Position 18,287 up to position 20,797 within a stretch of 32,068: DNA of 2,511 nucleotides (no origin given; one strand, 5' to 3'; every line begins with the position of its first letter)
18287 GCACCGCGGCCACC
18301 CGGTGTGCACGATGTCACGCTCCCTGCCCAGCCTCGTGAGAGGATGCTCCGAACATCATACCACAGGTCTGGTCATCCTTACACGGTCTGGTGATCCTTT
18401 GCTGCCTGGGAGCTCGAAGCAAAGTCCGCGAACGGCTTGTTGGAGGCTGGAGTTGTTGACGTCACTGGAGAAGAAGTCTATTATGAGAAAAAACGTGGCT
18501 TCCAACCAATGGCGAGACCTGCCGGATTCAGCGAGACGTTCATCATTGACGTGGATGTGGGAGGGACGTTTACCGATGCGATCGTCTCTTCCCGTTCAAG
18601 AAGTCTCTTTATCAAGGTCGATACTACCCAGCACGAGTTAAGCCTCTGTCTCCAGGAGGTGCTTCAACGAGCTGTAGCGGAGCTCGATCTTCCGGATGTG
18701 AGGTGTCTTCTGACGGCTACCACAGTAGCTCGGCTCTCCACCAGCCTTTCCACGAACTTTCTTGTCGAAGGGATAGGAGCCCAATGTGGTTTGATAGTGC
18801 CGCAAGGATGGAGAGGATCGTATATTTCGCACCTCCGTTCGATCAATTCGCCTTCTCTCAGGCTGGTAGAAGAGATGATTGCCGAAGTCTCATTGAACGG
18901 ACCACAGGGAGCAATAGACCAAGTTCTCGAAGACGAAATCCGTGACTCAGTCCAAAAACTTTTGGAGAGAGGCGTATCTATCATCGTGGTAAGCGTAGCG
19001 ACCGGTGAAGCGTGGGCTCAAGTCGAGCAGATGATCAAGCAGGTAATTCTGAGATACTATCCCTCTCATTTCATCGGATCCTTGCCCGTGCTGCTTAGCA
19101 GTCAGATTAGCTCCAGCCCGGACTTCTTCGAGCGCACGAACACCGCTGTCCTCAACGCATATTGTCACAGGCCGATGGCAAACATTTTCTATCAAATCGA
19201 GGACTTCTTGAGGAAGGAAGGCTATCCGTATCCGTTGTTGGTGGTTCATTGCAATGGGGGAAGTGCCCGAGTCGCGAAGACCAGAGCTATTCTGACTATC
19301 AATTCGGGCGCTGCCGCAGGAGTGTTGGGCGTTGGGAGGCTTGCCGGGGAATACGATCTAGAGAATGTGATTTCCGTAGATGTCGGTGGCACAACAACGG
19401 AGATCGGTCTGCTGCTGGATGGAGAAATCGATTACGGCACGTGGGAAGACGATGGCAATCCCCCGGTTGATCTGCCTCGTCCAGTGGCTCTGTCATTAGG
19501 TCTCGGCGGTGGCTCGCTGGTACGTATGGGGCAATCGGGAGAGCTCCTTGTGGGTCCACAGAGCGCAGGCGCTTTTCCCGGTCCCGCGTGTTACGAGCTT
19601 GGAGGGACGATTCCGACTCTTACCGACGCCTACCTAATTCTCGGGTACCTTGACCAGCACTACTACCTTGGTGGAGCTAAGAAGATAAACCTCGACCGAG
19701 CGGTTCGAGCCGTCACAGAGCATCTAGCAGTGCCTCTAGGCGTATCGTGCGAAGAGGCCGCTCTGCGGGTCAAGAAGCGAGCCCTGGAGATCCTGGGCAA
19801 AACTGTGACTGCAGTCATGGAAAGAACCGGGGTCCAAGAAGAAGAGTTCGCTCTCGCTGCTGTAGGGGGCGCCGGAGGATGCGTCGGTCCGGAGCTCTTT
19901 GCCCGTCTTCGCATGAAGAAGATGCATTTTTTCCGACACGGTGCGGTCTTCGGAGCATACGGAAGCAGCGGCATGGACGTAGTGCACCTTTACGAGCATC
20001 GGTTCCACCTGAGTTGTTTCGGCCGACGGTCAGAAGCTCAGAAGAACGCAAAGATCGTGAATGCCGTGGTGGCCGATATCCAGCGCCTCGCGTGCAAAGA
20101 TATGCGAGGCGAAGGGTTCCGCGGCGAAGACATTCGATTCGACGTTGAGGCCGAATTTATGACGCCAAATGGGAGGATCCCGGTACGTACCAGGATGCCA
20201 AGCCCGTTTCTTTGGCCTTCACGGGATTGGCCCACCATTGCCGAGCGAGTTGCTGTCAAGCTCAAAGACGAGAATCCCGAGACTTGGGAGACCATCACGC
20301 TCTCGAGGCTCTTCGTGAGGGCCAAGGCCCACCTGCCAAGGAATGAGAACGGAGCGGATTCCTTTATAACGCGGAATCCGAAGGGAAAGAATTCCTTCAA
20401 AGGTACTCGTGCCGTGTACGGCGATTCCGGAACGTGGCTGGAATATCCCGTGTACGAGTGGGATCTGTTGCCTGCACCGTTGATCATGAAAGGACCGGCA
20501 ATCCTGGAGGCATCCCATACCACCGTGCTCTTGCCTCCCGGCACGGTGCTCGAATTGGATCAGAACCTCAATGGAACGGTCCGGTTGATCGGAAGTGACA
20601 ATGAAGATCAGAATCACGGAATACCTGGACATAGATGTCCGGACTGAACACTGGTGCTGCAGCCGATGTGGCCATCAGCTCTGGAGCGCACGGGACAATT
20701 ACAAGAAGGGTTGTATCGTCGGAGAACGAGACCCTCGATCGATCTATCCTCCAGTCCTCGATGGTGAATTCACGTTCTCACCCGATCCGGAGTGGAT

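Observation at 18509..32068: Two tandem Apc-type (2x HyuA + Cys4 gamma + HyuB) ATP-dependent carboxylase/hydrolase gene sets of unknown substrate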

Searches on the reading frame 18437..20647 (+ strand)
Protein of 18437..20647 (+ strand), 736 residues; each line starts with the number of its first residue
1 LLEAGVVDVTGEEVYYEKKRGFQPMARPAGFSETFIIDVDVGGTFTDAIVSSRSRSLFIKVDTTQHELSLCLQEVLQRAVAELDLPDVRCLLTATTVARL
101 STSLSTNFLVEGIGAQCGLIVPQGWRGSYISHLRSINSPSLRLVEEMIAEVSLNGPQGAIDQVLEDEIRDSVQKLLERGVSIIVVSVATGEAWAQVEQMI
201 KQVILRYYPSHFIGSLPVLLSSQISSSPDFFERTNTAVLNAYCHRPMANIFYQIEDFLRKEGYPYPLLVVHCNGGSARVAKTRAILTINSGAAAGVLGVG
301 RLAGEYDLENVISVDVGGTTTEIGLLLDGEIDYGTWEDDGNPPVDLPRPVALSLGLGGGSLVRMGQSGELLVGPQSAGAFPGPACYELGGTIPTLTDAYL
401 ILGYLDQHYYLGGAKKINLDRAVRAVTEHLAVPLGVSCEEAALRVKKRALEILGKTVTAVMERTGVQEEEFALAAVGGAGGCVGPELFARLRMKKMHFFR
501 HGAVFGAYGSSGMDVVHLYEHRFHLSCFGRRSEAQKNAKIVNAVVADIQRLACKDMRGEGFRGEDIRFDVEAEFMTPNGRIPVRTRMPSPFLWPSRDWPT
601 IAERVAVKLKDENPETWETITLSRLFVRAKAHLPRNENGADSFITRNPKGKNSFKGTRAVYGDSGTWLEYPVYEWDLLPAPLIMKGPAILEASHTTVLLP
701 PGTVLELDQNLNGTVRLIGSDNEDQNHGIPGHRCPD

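Call 3: search_protein_families(library=pfam, proteins=[window:18437-20647:+], max_evalue=0.01)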
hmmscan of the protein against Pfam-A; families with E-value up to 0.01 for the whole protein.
window:18437-20647:+ (736 aa): 3 families
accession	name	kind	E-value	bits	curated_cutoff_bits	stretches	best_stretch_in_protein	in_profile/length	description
PF01968.24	Hydantoinase_A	-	9.3e-64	215.9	22.9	1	233-510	1-282/291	Hydantoinase/oxoprolinase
PF05378.19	Hydant_A_N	-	6.6e-18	65.5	25.2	1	37-206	2-174/176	Hydantoinase/oxoprolinase N-terminal region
PF19278.4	Hydant_A_C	-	1.7e-09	37.8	21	1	625-710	102-185/193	Hydantoinase/oxoprolinase C-terminal domain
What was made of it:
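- Checked: Pfam (call 3): 18437/18509-20647, 20933-23083, 27307/27382-29373 and 29746-31866 each hit Hydant_A_N + Hydantoinase_A + Hydant_A_C (E 1e-58 to 1e-72).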

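Call 9: search_protein_families(library=ncbifam, proteins=[window:18437-20647:+], max_evalue=0.001)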
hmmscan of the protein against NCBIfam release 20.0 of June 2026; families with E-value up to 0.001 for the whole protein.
window:18437-20647:+ (736 aa): 3 families
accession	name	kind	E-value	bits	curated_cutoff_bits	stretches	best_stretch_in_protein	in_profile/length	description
NF042960.1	AcphenoCarb_ApcA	equivalog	1.5e-120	403.5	1250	1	36-714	3-654/658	acetophenone carboxylase subunit alpha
NF042975.2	AcphenoCarb_ApcC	equivalog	6.5e-88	295.7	1500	1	37-721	11-715/733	acetophenone carboxylase subunit gamma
NF050156.1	CapLactmsAlpCapA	equivalog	4.5e-75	253.3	1000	1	37-710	3-680/689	caprolactamase subunit alpha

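Call 51: search_solved_structures(query=window:18509-20647:+, max_evalue=1e-10, show_alignments=4)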
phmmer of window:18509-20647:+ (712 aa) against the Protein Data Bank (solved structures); distinct sequences matched with E-value up to 1e-10: 6.
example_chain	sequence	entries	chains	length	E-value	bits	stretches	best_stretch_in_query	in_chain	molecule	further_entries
5l9w_b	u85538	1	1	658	2.9e-88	300.2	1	11-687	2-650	Acetophenone carboxylase alpha subunit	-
5l9w_B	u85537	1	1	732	6.8e-87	295.7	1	13-685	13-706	Acetophenone carboxylase gamma subunit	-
6yra_A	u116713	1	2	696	2.2e-48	168.4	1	11-539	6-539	5-oxoprolinase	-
7hk5_A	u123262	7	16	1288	2.6e-48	168.1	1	13-679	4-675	N-methylhydantoinase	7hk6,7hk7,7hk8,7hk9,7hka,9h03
5svb_B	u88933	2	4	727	1.8e-39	138.9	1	10-684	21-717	Acetone carboxylase beta subunit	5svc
5m45_B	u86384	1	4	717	4.8e-39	137.5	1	10-684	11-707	Acetone carboxylase beta subunit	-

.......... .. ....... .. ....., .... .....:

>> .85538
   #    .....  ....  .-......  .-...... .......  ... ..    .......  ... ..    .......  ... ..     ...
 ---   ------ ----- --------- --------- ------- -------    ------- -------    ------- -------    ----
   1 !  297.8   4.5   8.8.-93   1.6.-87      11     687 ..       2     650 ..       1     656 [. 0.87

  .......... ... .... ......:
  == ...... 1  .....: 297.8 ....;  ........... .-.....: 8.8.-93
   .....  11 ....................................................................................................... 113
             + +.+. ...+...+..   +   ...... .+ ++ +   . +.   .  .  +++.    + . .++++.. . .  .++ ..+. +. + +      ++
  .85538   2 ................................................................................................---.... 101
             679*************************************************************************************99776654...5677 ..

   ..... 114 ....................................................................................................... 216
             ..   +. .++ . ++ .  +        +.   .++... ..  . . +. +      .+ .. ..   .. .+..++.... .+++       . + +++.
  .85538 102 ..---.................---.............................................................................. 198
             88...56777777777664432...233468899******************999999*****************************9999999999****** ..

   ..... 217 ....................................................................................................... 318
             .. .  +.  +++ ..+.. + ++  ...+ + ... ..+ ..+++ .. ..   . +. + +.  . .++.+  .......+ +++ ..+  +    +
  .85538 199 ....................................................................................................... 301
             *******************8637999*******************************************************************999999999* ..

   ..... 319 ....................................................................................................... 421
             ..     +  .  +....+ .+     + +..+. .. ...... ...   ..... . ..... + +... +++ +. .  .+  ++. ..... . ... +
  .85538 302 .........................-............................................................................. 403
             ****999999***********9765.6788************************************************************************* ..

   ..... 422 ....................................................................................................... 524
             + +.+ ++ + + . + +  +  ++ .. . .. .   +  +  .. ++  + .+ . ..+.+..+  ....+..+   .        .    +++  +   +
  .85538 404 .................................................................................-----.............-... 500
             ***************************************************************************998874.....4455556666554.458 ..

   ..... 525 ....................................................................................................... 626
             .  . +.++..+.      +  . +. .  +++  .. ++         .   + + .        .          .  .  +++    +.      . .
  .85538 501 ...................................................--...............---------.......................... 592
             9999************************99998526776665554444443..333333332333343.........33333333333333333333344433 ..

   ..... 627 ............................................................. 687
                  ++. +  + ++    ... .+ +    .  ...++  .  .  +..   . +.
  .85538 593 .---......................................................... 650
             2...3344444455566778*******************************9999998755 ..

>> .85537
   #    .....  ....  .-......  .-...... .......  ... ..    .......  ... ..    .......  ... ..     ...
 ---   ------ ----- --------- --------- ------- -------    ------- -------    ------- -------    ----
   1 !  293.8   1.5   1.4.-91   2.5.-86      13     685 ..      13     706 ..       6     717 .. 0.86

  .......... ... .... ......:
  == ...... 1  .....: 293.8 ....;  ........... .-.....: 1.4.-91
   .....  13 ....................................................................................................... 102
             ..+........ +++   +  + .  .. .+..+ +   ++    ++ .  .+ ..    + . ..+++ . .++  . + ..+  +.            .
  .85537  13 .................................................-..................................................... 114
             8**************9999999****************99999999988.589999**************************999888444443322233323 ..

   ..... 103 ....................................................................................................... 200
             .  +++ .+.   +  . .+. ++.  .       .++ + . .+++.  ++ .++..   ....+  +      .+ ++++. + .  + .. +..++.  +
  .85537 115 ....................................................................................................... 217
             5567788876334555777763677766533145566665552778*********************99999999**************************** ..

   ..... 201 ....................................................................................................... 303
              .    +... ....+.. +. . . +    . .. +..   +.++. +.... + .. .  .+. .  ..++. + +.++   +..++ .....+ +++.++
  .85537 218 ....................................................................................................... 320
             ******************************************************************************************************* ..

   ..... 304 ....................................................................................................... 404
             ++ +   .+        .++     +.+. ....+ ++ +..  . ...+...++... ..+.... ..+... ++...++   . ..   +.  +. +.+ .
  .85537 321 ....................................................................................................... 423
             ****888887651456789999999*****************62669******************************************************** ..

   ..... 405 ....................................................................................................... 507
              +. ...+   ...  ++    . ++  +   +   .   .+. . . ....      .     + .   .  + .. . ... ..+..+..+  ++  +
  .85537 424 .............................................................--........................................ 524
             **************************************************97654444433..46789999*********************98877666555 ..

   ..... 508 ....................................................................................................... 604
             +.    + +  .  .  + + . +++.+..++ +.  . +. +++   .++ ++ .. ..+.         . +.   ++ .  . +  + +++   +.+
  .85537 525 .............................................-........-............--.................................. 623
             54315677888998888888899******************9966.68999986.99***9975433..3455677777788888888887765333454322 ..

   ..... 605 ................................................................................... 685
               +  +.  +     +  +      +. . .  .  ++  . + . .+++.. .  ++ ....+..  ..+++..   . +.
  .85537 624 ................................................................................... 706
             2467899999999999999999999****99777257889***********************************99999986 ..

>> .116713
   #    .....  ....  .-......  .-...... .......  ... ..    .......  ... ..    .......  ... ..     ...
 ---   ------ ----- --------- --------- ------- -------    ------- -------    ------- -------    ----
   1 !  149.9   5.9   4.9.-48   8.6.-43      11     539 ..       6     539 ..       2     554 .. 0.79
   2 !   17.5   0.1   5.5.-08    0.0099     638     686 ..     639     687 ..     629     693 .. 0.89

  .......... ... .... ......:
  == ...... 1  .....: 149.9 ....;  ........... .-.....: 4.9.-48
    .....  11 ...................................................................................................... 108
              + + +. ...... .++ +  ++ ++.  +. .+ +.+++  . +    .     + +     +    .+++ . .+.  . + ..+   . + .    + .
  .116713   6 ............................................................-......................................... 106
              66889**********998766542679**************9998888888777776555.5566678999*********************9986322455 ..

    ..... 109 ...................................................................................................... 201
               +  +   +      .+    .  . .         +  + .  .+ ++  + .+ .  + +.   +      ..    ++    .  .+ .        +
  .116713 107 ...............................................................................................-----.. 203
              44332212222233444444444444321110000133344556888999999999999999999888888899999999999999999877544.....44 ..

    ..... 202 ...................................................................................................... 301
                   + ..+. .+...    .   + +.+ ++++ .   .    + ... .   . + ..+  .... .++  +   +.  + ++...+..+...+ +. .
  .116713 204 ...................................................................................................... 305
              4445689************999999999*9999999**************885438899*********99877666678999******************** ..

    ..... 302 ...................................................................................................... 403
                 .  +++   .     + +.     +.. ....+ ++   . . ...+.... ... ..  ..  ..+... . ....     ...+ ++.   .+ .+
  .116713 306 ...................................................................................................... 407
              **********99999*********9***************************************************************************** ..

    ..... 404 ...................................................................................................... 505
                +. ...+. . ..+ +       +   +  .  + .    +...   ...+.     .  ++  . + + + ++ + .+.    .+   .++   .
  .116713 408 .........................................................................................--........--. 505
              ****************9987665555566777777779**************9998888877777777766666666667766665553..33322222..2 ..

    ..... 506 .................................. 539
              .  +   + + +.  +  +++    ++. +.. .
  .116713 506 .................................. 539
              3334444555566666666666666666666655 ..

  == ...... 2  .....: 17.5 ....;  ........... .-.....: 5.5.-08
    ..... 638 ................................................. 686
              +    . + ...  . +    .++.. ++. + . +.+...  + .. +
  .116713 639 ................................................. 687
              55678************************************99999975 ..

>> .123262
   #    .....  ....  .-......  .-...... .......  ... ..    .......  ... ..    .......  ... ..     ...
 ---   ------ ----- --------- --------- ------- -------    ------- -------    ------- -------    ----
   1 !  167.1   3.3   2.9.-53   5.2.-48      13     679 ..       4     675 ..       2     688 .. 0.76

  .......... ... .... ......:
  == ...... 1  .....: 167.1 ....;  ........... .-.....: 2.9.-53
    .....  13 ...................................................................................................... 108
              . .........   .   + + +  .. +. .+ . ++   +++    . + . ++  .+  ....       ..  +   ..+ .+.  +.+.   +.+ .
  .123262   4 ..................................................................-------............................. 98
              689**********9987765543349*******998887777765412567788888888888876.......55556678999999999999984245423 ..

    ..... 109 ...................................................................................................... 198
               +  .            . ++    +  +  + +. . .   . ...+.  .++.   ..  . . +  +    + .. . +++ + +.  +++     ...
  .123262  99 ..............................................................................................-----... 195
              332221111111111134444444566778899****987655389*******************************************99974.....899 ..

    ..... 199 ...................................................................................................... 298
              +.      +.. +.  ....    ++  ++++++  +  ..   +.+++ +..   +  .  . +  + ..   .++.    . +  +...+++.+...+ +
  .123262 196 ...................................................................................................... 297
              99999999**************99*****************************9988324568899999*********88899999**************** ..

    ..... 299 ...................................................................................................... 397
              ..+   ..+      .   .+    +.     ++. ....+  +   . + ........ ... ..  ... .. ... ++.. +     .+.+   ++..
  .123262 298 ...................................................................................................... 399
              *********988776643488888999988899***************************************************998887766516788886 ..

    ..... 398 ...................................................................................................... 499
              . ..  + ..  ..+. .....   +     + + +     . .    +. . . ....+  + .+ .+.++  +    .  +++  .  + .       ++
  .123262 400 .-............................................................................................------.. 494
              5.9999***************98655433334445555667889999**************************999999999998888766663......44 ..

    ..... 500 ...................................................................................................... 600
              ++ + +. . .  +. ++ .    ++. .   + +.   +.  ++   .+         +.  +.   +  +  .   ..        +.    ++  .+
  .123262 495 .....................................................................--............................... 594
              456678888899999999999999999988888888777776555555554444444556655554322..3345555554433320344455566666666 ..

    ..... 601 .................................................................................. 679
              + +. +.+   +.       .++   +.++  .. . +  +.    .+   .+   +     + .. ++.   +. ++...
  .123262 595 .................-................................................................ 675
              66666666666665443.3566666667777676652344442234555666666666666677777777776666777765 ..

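Call 62: find_homologous_proteins(query=window:18509-20647:+, max_evalue=1e-30)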
Query window:18509-20647:+ (712 aa): 1019 proteins with E <= 1e-30 among 8000 candidates; the best 120 are listed.
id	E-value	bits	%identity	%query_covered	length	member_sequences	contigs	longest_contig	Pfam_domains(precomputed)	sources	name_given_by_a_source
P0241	0.0e+0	1626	100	100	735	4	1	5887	PF01968.25,PF19278.5,PF05378.20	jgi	jgi:N-methylhydantoinase A/oxoprolinase/acetone carboxylase beta subunit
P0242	2.2e-282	957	63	97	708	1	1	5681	PF01968.25,PF19278.5,PF05378.20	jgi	-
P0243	2.9e-278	943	61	97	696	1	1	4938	PF01968.25,PF19278.5,PF05378.20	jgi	jgi:N-methylhydantoinase A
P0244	2.5e-230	785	52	96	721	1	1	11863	PF01968.25,PF19278.5,PF05378.20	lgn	-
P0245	2.0e-222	759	51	97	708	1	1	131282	PF01968.25,PF19278.5,PF05378.20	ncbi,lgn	-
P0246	2.2e-219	749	51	96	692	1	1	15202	PF01968.25,PF19278.5,PF05378.20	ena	-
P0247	1.1e-211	723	48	97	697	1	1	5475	PF01968.25,PF19278.5,PF05378.20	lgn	-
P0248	3.7e-206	705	50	96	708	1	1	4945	PF01968.25,PF19278.5,PF05378.20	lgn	-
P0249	1.9e-203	696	48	96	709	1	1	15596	PF01968.25,PF19278.5,PF05378.20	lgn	-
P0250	4.3e-203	695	48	97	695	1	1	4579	PF01968.25,PF19278.5,PF05378.20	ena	-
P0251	3.6e-201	688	48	97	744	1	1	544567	PF01968.25,PF19278.5,PF05378.20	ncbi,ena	-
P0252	8.2e-201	687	47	96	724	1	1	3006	PF01968.25,PF19278.5,PF05378.20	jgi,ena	-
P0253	1.7e-200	686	48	97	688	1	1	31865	PF01968.25,PF19278.5,PF05378.20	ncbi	-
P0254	4.7e-200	685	48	96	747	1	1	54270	PF01968.25,PF19278.5,PF05378.20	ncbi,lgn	-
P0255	3.1e-198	679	47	97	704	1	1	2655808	PF01968.25,PF19278.5,PF05378.20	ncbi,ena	-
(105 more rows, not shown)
